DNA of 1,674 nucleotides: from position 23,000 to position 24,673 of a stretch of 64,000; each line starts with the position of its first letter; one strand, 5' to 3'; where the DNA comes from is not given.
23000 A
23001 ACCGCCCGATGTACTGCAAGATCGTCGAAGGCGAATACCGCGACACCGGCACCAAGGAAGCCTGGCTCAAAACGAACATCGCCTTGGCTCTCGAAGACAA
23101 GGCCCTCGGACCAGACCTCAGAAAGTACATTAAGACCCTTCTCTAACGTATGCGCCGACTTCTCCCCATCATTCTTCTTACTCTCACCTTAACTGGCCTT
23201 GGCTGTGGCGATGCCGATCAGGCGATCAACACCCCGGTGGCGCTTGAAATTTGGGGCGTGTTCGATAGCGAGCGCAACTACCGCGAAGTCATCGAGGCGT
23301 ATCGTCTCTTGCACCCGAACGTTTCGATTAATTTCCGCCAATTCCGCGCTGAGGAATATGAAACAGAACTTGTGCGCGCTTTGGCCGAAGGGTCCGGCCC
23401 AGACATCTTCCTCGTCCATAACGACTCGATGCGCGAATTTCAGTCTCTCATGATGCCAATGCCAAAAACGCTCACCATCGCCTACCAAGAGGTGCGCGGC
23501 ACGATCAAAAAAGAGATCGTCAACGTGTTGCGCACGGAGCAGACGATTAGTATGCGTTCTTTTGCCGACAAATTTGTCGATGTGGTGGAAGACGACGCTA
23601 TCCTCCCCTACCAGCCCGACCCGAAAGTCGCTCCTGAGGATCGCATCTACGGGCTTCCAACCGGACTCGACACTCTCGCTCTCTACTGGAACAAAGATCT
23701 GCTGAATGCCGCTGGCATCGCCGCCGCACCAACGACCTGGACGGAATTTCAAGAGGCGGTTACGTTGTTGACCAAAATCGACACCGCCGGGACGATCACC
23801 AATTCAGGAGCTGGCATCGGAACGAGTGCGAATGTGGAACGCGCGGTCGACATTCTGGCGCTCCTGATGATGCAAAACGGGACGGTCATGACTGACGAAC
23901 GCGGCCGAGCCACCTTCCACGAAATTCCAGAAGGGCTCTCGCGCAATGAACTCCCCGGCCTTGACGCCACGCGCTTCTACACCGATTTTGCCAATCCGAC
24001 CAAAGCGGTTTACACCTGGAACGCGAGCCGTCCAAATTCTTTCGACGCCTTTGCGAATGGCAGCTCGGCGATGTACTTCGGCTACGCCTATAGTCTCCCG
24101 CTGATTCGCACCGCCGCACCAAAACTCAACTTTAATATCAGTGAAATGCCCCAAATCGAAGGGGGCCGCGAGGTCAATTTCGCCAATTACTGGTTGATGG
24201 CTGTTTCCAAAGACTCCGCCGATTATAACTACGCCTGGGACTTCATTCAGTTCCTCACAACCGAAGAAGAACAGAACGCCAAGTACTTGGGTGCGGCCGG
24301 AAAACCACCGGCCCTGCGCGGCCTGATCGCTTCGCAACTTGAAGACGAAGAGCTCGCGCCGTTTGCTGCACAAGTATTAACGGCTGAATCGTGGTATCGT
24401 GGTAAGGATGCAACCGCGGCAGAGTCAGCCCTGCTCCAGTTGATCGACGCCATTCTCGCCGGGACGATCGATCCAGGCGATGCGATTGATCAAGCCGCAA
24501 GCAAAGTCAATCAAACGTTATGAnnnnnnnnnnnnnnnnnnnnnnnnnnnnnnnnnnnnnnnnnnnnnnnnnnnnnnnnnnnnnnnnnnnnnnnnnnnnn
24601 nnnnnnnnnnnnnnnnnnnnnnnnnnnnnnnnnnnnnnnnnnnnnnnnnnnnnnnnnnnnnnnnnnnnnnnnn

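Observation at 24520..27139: Tandem array of six diverged paralogs encoding VirB2/TrbC-like (two-TM-hairpin) secreted mini-proteins, co-directional with galU and an orphan solute-binding lipoprotein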

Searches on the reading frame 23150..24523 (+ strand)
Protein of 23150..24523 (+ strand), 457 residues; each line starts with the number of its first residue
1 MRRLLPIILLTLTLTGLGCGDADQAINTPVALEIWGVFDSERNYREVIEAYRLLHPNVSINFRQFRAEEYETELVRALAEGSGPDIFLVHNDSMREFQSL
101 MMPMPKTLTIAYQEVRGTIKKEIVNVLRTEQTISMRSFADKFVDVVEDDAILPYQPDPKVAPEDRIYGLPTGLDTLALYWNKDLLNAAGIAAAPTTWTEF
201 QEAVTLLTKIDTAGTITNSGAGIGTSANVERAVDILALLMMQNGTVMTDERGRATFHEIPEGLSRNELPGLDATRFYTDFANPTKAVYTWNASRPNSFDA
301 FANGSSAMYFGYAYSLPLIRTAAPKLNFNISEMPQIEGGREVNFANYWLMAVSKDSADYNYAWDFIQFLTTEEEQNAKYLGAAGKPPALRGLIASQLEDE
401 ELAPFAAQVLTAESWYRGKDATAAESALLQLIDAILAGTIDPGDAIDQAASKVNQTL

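Call 3: search_protein_families(library=pfam, proteins=[window:23150-24523:+], max_evalue=0.1)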
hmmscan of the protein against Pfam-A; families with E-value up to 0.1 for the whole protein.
window:23150-24523:+ (457 aa): 2 families
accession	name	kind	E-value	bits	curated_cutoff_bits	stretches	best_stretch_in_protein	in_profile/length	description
PF01547.30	SBP_bac_1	-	1.6e-27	97.8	26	2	145-375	76-306/307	Bacterial extracellular solute-binding protein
PF13416.11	SBP_bac_8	-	6.8e-27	95.4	27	1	48-394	3-267/279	Bacterial extracellular solute-binding protein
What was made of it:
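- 23150..24523 (+): Family-1 (carbohydrate-type) solute-binding lipoprotein (457 aa) with no partner permease nearby. SBP_bac_1 97.8 bits and SBP_bac_8 95.4 bits (call 3).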

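Call 4: search_protein_families(library=ncbifam, proteins=[window:23150-24523:+], max_evalue=0.1)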
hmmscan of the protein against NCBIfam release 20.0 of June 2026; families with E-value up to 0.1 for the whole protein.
window:23150-24523:+ (457 aa): 2 families
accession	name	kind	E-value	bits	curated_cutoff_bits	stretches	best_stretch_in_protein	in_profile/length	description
NF053763.1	ABCarbgalBndGanS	equivalog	2.2e-08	33.3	700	2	163-205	135-177/420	galactooligosaccharide ABC transporter substrate-binding protein GanS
NF007011.0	PRK09474.1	equivalog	2.3e-05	23.4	291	0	299-373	241-314/396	maltose/maltodextrin ABC transporter substrate-binding protein MalE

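Call 38: find_related_loci(query=A4, collection=genome_contigs, flank=10000)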
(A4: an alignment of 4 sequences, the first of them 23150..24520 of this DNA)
Query A4 (457 aa) in genome_contigs; peptide patterns used: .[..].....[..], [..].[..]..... (x = any residue, [..] = any of these).
506 stretches matched a pattern; 378 encode a relative of the query (tblastn E <= 1e-3); the best 80 are kept; 80 distinct loci.
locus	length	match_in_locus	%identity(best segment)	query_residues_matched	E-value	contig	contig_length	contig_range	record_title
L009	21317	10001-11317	71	19-457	0e+0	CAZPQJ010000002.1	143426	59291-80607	MAG TPA_asm: uncultured Gammaproteobacteria bacterium isolate SRP342105_co1_419 genome assembly, contig: NODE_128_length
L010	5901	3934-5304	68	1-456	0e+0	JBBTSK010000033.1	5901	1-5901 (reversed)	MAG: Patescibacteria group bacterium isolate H41-bin287_1 H41_bin287_1_000000000033, whole genome shotgun sequence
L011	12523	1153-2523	64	3-457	0e+0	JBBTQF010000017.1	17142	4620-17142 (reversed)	MAG: Patescibacteria group bacterium isolate H43-bin187_1 H43_bin187_1_000000000017, whole genome shotgun sequence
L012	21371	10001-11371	55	1-456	2e-169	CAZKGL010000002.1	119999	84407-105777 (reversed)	MAG TPA_asm: uncultured Gammaproteobacteria bacterium isolate binchicken_co134_9 genome assembly, contig: NODE_377_lengt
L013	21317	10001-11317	55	18-456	8e-165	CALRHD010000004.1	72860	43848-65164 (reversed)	MAG: Candidatus Uhrbacteria bacterium isolate MaH-04nov19-192 genome assembly, contig: MaH-04nov19-C624, whole genome sh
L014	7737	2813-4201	53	1-456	1e-164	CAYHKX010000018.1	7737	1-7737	MAG TPA_asm: uncultured Gammaproteobacteria bacterium isolate ERP119705_co13_645 genome assembly, contig: NODE_11854_len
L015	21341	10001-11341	56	9-457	1e-162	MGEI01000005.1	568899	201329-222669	MAG: Candidatus Uhrbacteria bacterium RIFCSPLOWO2_01_FULL_47_17 rifcsplowo2_01_scaffold_74, whole genome shotgun sequenc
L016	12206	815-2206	54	1-456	3e-162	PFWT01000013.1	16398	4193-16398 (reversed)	MAG: Candidatus Uhrbacteria bacterium CG_4_9_14_3_um_filter_41_35 CG_4_9_14_3_um_filter_150_scaffold_9294_c, whole genom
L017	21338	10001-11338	54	8-456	6e-162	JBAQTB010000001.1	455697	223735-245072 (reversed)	MAG: Patescibacteria group bacterium isolate MFD03292_ilm_asm_bin19 k127_12807, whole genome shotgun sequence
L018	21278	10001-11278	60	30-456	2e-160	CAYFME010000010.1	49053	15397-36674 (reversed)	MAG TPA_asm: uncultured Gammaproteobacteria bacterium isolate ERP019367_co1_56 genome assembly, contig: NODE_793_length_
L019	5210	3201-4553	53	5-456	2e-162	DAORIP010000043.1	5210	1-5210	MAG TPA_asm: bacterium isolate AMR_MDS_5574 NODE_3106_length_5210_cov_5.005044, whole genome shotgun sequence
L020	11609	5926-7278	52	5-456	4e-159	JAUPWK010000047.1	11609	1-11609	MAG: Patescibacteria group bacterium isolate erpe_2018_sw_45hr_WHONDRS-SW48-000100_B_bin.48 scaffold_826918, whole genom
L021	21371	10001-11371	53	1-457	4e-158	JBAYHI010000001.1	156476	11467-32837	MAG: Patescibacteria group bacterium isolate SO_2016_GW1_146 scaffold00219_OW334_2016, whole genome shotgun sequence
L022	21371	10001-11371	52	7-456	8e-158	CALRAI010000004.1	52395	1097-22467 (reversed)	MAG: Candidatus Uhrbacteria bacterium isolate MaH-04nov19-6 genome assembly, contig: MaH-04nov19-C1287, whole genome sho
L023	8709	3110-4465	55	3-457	1e-157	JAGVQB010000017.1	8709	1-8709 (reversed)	MAG: bacterium isolate DeMMO3_34 c_000000069759, whole genome shotgun sequence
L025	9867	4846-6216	52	1-456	2e-157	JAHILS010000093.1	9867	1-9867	MAG: Patescibacteria group bacterium isolate KR13_N2.mb.36 KR13_N2.mb.36_k141_88449, whole genome shotgun sequence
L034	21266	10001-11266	56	34-456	5e-155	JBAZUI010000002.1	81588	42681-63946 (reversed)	MAG: Patescibacteria group bacterium isolate SO_2017_GW1_224 NODE_1818_length_81588_cov_1.729613_OW334_2017, whole genom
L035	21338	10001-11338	52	16-456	2e-155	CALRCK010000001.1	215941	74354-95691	MAG: Candidatus Uhrbacteria bacterium isolate Ike-50m-33 genome assembly, contig: Ike-50-c14, whole genome shotgun seque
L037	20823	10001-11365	51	7-456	6e-155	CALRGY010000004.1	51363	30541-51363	MAG: Candidatus Uhrbacteria bacterium isolate TrH-25oct19-103 genome assembly, contig: TrH-25oct19-C1005, whole genome s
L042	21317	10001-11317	52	16-457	6e-152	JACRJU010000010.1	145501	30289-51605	MAG: Candidatus Uhrbacteria bacterium isolate NC_groundwater_1837_Pr3_B-0.1um_51_51 SR-2_scaffold_141_2266000, whole gen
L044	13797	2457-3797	52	10-457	3e-151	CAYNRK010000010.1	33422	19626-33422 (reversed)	MAG TPA_asm: uncultured Gammaproteobacteria bacterium isolate SRP077602_co8_262 genome assembly, contig: NODE_1877_lengt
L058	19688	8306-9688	48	4-457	6e-137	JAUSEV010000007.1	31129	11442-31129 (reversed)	MAG: Candidatus Uhrbacteria bacterium isolate E14_maxbin.233 E14_k141_14428, whole genome shotgun sequence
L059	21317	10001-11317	53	16-457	5e-145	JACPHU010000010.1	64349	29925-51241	MAG: Candidatus Uhrbacteria bacterium isolate NC_groundwater_422_Ag_B-0.1um_45_124 GD18-4_B1_scaffold_791721, whole geno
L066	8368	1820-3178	45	4-457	3e-132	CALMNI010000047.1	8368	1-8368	MAG TPA_asm: uncultured bacterium isolate SRR5676451_bin.83_CONCOCT_v1.1_MAG genome assembly, contig: ERZ724545.3164, wh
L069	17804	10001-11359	45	4-457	5e-131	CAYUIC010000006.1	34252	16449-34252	MAG TPA_asm: uncultured Gammaproteobacteria bacterium isolate SRP278252_co2_883 genome assembly, contig: NODE_2474_lengt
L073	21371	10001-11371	46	1-457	3e-130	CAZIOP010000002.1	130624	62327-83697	MAG TPA_asm: uncultured Gammaproteobacteria bacterium isolate binchicken_co105_50 genome assembly, contig: NODE_128_leng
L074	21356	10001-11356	45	5-457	3e-130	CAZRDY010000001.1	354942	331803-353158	MAG TPA_asm: uncultured Gammaproteobacteria bacterium isolate SRP285395_co1_532 genome assembly, contig: NODE_10_length_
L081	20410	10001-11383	43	1-457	9e-128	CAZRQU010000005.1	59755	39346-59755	MAG TPA_asm: uncultured Gammaproteobacteria bacterium isolate SRP332253_co2_32 genome assembly, contig: NODE_405_length_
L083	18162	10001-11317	46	16-457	6e-127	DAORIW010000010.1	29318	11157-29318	MAG TPA_asm: bacterium isolate AMR_MDS_5567 NODE_246_length_29318_cov_6.639271, whole genome shotgun sequence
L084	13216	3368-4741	45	1-457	2e-126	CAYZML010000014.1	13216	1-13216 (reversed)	MAG TPA_asm: uncultured Gammaproteobacteria bacterium isolate SRP173033_co1_133 genome assembly, contig: NODE_9919_lengt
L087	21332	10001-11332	47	1-439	2e-135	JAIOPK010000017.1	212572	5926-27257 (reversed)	MAG: Candidatus Uhrbacteria bacterium isolate LakeFargette_0920_ALND_MAG_54_14 LacPavin_0920_ALND_scaffold_428047, whole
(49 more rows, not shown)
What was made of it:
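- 23150..24523 (+): 378 species genomes encode a relative (call 38).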

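Call 46: search_protein_families(library=pfam, proteins=[L025:154-1593:+, L037:14076-15377:-, L042:19838-21112:-, L074:8414-9934:+, L044:9075-11261:-, L034:893-2749:-, L069:5310-6953:+, L058:4344-7337:+, L081:4501-7179:+, L035:14242-16359:-], max_evalue=0.001)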
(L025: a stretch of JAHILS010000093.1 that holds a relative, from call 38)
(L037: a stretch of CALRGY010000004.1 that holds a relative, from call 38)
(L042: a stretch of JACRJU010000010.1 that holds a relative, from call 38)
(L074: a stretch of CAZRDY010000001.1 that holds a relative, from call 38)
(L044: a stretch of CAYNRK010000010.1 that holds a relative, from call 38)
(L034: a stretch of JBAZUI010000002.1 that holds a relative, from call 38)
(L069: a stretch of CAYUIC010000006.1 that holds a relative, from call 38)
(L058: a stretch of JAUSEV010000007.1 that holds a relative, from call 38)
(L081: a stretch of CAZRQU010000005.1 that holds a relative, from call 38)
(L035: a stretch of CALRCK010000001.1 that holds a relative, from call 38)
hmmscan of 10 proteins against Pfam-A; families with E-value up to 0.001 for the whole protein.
L025:154-1593:+ (479 aa): 2 families
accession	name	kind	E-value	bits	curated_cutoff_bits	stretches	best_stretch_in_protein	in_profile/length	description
PF01943.22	Polysacc_synt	-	2.3e-27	96.6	28.2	1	7-271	1-269/274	Polysaccharide biosynthesis protein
PF13440.11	Polysacc_synt_3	-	1.5e-17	64.3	23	1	31-324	1-290/293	Polysaccharide biosynthesis protein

L037:14076-15377:- (433 aa): 1 family
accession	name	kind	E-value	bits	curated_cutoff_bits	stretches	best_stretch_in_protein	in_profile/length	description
PF04932.20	Wzy_C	-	1.2e-17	64.5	31.7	1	234-370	2-149/149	O-Antigen ligase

L042:19838-21112:- (424 aa): 2 families
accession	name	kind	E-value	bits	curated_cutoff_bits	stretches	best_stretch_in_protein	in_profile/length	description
PF07992.20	Pyr_redox_2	-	3e-48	165.2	26.1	1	36-331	2-291/291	Pyridine nucleotide-disulphide oxidoreductase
PF00070.33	Pyr_redox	-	9.5e-13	48.9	22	1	179-236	3-59/82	Pyridine nucleotide-disulphide oxidoreductase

L074:8414-9934:+ (506 aa): 7 families
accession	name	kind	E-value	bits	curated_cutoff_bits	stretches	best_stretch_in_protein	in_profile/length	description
PF01078.27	Mg_chelatase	-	7.9e-92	306.7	20.3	1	193-399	1-206/207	Magnesium chelatase, subunit ChlI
PF13541.12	ChlI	-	8.8e-41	139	27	1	20-144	1-121/121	Subunit ChlI of Mg-chelatase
PF13335.12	Mg_chelatase_C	-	1.5e-31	109.3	26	1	406-502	1-94/94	Magnesium chelatase, subunit ChlI C-terminal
PF07728.20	AAA_5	-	2.5e-08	34.5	22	0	299-353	66-125/139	AAA domain (dynein-related subfamily)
PF05362.19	Lon_C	-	1.2e-07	31.9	21.1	1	48-166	76-199/205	Lon protease (S16) C-terminal proteolytic domain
PF00493.29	MCM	-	2.4e-07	30.6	23.3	1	292-356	114-178/224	MCM P-loop domain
PF00158.32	Sigma54_activat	-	6.7e-06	26.3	20.2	0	290-350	84-142/168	Sigma-54 interaction domain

L044:9075-11261:- (728 aa): 0 families

L034:893-2749:- (618 aa): 2 families
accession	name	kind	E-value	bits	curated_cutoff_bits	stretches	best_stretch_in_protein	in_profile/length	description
PF16158.11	N_BRCA1_IG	-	2.4e-12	47.8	28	2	215-289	20-95/108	Ig-like domain from next to BRCA1 gene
PF08486.15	SpoIID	-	6.4e-12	46.4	23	1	441-534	2-97/97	Stage II sporulation protein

L069:5310-6953:+ (547 aa): 1 family
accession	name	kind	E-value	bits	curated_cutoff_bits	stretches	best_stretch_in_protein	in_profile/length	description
PF00118.29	Cpn60_TCP1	-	2.5e-81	274.3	34.3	1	26-530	1-490/490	TCP-1/cpn60 chaperonin family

L058:4344-7337:+ (997 aa): 10 families
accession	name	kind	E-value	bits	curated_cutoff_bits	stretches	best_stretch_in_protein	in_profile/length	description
PF13603.12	tRNA-synt_1_2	-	1.6e-48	165.1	25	1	235-382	2-145/185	Leucyl-tRNA synthetase, editing domain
PF00133.28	tRNA-synt_1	-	1.6e-41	142.9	22.7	3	41-237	19-225/414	tRNA synthetases class I (I, L, M and V)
PF09334.17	tRNA-synt_1g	-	8e-23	81.3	20.1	2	54-200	7-162/391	tRNA synthetases class I (M)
PF08264.19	Anticodon_1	-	6e-21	75.3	25.1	1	850-959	8-143/148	Anticodon-binding domain of tRNA ligase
PF06821.19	Ser_hydrolase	-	1.3e-17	64.7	22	1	440-614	1-157/172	Serine hydrolase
PF00561.26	Abhydrolase_1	-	5.3e-12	46.4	25.8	1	440-542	3-111/245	alpha/beta hydrolase fold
PF12697.13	Abhydrolase_6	-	2.2e-09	38.8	26.3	1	440-616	1-210/217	Alpha/beta hydrolase family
PF05728.18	UPF0227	-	0.00047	20.5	21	1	440-533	2-91/187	Uncharacterised protein family (UPF0227)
PF01406.26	tRNA-synt_1e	-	0.00054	19.9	27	0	767-799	247-279/301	tRNA synthetases class I (C) catalytic domain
PF12146.15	Hydrolase_4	-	0.00096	18.9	27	0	494-538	71-116/239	Serine aminopeptidase, S33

L081:4501-7179:+ (892 aa): 6 families
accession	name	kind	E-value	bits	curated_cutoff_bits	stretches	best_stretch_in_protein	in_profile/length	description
PF02463.25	SMC_N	-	3.5e-52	177.4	40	1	2-878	1-219/220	RecF/RecN/SMC N terminal domain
PF13476.12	AAA_23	-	1.4e-15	58.9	27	1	5-281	1-199/201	AAA domain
PF13175.12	AAA_15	-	1.9e-12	48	32.1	1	1-487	1-266/374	AAA ATPase domain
PF13304.12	AAA_21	-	2.7e-12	47.8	27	2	619-857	67-299/304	AAA domain, putative AbiEii toxin, Type IV TA system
PF13401.12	AAA_22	-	4.5e-05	24.2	27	0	749-857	38-124/130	AAA domain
PF13555.12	AAA_29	-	0.00051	20.2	27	0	30-54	22-46/61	P-loop containing region of AAA domain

L035:14242-16359:- (705 aa): 0 families

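Call 51: search_solved_structures(query=window:23150-24520:+, max_evalue=0.001)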
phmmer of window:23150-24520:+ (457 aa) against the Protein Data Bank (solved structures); distinct sequences matched with E-value up to 0.001: 28.
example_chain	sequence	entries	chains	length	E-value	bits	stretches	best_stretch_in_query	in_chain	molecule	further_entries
4qrz_A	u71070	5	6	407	2.8e-14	55.7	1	145-454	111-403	ABC-TYPE SUGAR TRANSPORTER | ABC transporter, substrate binding protein (Sugar)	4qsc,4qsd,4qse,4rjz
5ci5_A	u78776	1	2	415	9.1e-13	50.7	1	163-394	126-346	Extracellular solute-binding protein family 1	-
6dtq_A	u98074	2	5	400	7.3e-10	41.1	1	160-411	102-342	maltose-binding protein MalE3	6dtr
1eu8_A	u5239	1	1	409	1.4e-09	40.2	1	164-386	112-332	TREHALOSE/MALTOSE BINDING PROTEIN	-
4r9f_A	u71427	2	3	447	6.5e-09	38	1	164-369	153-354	MBP1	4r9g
6rjy_A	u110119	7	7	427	1.3e-08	37.1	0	150-225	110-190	Arabino-oligosaccharids-binding protein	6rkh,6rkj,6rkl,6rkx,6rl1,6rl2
9xf5_A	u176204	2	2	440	2.3e-08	36.2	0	165-207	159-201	ABC transporter substrate-binding protein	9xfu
8art_A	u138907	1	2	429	2.3e-08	36.2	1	163-206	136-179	Putative secreted maltose-binding protein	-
5tu0_A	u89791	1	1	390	8e-08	34.4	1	158-402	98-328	Lmo2125 protein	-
7nbz_A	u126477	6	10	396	1.2e-07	33.8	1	163-455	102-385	Sulfoquinovosyl binding protein | Sulfoquinovosyl glycerol-binding protein SmoF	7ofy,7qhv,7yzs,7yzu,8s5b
4rk2_A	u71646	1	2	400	1.4e-07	33.7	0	161-207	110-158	Putative sugar ABC transporter, substrate-binding protein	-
2hq0_A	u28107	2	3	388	3.6e-06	28.9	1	141-406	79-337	Sugar ABC transporter, sugar-binding protein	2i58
2heu_A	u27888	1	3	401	4.2e-06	28.7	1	140-406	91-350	Sugar ABC transporter, sugar-binding protein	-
2hfb_A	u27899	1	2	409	4.4e-06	28.7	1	140-406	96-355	Sugar ABC transporter, sugar-binding protein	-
6pql_A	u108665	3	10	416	4.6e-06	28.6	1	140-406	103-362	ABC transporter sugar-binding protein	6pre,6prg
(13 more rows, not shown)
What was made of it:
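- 23150..24523 (+): The nearest solved relatives are sugar or oligosaccharide SBPs (4qrz, E 2.8e-14, call 51).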
